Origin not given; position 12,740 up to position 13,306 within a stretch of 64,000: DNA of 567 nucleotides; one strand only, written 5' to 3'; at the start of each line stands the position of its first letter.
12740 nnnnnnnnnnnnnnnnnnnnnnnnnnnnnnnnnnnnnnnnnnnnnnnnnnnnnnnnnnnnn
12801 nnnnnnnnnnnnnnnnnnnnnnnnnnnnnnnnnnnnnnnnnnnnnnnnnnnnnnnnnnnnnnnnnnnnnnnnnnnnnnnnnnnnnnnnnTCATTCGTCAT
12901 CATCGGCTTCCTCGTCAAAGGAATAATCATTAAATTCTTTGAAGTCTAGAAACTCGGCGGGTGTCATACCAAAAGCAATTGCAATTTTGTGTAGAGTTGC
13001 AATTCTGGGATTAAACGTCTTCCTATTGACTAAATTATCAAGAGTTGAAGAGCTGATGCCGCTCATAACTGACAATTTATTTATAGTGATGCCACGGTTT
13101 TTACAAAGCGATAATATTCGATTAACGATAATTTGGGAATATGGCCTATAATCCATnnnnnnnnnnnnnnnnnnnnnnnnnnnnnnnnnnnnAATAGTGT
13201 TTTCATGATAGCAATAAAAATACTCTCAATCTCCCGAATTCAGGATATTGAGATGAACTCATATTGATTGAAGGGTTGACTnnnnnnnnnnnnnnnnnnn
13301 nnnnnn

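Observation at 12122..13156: Four head-to-tail XRE-HTH paralogues chained by a dual-coding 14-nt stop/start overlap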

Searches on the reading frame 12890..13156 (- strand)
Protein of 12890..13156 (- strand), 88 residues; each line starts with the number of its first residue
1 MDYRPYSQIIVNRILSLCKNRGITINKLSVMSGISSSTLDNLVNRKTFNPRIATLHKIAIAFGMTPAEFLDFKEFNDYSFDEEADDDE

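Call 4: search_protein_families(library=pfam, proteins=[window:12890-13156:-], max_evalue=0.01)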
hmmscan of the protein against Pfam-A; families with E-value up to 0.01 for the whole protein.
window:12890-13156:- (88 aa): 4 families
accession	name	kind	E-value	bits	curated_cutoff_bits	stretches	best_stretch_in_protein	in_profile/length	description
PF13443.12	HTH_26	-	1.2e-12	48.3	22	1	13-73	1-61/63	Cro/C1-type HTH DNA-binding domain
PF01381.28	HTH_3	-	1.2e-06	28.9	23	1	17-69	4-55/55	Helix-turn-helix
PF12844.13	HTH_19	-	2.7e-05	24.4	30.2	1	13-70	3-59/64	Helix-turn-helix domain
PF13693.12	HTH_35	-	0.00092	19.6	25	1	14-68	7-57/75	Winged helix-turn-helix DNA-binding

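Call 17: search_protein_families(library=ncbifam, proteins=[window:12890-13156:-], max_evalue=0.01)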
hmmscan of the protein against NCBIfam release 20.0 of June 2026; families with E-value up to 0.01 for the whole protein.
window:12890-13156:- (88 aa): 4 families
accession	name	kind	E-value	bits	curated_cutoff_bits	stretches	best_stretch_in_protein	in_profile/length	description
NF010465.0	PRK13890.1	equivalog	1.7e-06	28.1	96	1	6-81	2-76/121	conjugal transfer protein TrbA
NF046032.1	TransRegSlrRBacil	equivalog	0.00025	21.1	250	1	13-73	4-65/149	HTH-type transcriptional regulator SlrR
NF007408.0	PRK09943.1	equivalog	0.0056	16.2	211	1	12-75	10-72/185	HTH-type transcriptional regulator PuuR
NF006015.0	PRK08154.1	subfamily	0.0058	15.8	204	1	8-71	29-91/314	anaerobic benzoate catabolism transcriptional regulator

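Call 19: search_protein_families(library=phrogs, proteins=[window:12890-13156:-], max_evalue=0.001)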
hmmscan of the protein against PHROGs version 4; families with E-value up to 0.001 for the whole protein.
window:12890-13156:- (88 aa): 9 families
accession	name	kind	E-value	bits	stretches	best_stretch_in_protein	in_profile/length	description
phrog_8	-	transcription regulation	7.9e-10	39.7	1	9-77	76-143/346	transcriptional regulator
phrog_3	-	transcription regulation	7.7e-09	36.8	1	9-84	88-160/430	transcriptional repressor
phrog_2967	-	transcription regulation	6.2e-08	33.5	1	4-73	5-73/225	transcriptional regulator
phrog_4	-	transcription regulation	2.4e-06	27.8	1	10-75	137-197/400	transcriptional repressor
phrog_4583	-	transcription regulation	5.5e-05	24.1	1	7-76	8-76/81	transcriptional repressor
phrog_7241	-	transcription regulation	0.00014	22.9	1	18-69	70-120/122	transcriptional regulator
phrog_5823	-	transcription regulation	0.00038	20.7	1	10-67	7-64/404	transcriptional regulator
phrog_769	-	transcription regulation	0.00044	21.2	1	14-68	16-66/89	transcriptional repressor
phrog_3037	-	transcription regulation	0.00063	20.6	1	22-64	39-69/189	transcriptional repressor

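Call 20: search_protein_families(library=padloc, proteins=[window:12890-13156:-], max_evalue=0.001)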
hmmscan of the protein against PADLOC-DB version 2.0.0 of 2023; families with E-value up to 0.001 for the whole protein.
window:12890-13156:- (88 aa): 2 families
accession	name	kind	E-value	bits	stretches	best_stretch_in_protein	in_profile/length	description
PDLC02926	HTH_VI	-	0.00016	19.9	1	19-73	11-63/92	-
PDLC04142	capH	-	0.0002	20.4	1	11-71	8-67/103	capH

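Call 75: list_cluster_members(proteins=[window:12893-13156:-, window:12637-12903:-, window:12381-12647:-, window:12125-12391:-, window:13282-13758:+, window:14759-15766:+, window:10191-11558:+])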
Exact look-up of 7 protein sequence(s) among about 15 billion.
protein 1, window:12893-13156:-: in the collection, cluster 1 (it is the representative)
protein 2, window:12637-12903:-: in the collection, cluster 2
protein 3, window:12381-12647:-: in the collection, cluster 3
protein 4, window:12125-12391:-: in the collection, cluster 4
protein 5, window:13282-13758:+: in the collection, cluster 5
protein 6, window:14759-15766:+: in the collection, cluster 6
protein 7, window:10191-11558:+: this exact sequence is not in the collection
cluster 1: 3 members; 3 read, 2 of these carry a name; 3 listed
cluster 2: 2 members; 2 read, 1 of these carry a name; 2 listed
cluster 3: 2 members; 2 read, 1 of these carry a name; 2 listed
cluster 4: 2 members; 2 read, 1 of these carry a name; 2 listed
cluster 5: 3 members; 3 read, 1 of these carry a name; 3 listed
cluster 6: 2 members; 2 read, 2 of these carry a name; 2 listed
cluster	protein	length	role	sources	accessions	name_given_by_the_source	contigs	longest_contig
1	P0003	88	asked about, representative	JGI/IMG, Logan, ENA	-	transcriptional regulator with XRE-family HTH domain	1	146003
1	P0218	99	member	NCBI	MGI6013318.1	MAG: helix-turn-helix domain-containing protein [Oscillospiraceae bacterium]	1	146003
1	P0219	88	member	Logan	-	-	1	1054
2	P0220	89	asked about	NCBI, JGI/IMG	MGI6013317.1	MAG: helix-turn-helix domain-containing protein [Oscillospiraceae bacterium] | transcriptional regulator with XRE-family HTH domain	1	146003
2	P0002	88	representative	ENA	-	-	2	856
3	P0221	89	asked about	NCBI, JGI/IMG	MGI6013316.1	MAG: helix-turn-helix domain-containing protein [Oscillospiraceae bacterium] | transcriptional regulator with XRE-family HTH domain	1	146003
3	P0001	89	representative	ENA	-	-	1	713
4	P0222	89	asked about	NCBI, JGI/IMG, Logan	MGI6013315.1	MAG: helix-turn-helix domain-containing protein [Oscillospiraceae bacterium] | transcriptional regulator with XRE-family HTH domain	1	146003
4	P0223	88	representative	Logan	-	-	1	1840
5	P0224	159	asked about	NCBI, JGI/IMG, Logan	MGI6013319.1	MAG: sigma factor-like helix-turn-helix DNA-binding protein [Oscillospiraceae bacterium] | predicted DNA-binding protein YlxM (UPF0122 family)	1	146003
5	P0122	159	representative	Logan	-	-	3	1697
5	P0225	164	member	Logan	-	-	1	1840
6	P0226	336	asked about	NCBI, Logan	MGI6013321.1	MAG: stage II sporulation protein D [Oscillospiraceae bacterium]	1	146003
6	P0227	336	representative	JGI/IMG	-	stage II sporulation protein D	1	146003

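Call 76: find_encoding_contigs(protein=P0223, flank=3000, max_places=4)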
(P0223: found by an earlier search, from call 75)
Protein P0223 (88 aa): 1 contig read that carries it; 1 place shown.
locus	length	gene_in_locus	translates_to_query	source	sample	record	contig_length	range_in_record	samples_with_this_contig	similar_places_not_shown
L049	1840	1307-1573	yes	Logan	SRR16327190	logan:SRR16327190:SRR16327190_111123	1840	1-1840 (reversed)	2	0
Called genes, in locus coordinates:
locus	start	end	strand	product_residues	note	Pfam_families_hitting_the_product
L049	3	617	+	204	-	?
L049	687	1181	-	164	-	PF08281:Sigma70_r4_2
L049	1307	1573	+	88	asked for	PF12844:HTH_19 (weak), PF01381:HTH_3, PF13443:HTH_26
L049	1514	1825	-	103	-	-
